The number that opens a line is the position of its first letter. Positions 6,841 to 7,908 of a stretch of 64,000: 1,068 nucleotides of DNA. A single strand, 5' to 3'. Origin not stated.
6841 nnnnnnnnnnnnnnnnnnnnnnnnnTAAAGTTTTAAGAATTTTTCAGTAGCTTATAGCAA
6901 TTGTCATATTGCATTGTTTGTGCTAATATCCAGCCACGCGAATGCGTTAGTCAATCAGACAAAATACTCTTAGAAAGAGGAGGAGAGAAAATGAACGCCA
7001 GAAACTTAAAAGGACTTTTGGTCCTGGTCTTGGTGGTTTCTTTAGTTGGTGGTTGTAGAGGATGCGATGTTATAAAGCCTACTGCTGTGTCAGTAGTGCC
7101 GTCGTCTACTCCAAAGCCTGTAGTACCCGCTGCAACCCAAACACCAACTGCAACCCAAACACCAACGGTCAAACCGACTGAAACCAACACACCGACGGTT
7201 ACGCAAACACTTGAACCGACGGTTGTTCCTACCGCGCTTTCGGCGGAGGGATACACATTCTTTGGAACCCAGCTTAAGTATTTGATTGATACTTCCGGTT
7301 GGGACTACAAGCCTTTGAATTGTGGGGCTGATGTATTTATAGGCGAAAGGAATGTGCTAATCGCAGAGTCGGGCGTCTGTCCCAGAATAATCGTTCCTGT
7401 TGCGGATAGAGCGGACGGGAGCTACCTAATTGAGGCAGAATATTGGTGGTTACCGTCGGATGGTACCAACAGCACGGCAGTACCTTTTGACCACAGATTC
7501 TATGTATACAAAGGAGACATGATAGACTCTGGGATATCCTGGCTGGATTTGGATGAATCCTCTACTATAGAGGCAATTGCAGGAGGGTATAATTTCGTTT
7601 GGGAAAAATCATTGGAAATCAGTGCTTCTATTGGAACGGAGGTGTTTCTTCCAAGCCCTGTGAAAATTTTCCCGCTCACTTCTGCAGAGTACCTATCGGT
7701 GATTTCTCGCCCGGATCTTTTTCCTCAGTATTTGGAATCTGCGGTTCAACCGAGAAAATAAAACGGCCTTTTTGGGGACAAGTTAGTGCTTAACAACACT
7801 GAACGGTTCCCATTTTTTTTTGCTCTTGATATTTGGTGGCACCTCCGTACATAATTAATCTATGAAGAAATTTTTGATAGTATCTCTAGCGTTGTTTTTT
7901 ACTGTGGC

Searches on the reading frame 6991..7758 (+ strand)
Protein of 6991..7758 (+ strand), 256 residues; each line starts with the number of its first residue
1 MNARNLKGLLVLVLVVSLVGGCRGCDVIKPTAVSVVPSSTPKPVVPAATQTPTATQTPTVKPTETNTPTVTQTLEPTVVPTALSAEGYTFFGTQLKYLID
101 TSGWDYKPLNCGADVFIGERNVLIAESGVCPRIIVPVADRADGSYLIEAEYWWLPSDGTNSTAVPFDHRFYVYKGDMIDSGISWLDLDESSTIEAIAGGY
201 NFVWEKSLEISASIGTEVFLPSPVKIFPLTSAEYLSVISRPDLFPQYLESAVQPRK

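Call 52: find_related_loci(query=window:6991-7758:+, collection=metagenome_contigs, flank=500)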
Query window:6991-7758:+ (256 aa) in metagenome_contigs; peptide patterns used: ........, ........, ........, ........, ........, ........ (x = any residue, [..] = any of these).
258 stretches matched a pattern; 1 encode a relative of the query (tblastn E <= 1e-3); 1 distinct loci.
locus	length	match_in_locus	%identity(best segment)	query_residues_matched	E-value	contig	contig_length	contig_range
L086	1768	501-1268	100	1-256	5e-180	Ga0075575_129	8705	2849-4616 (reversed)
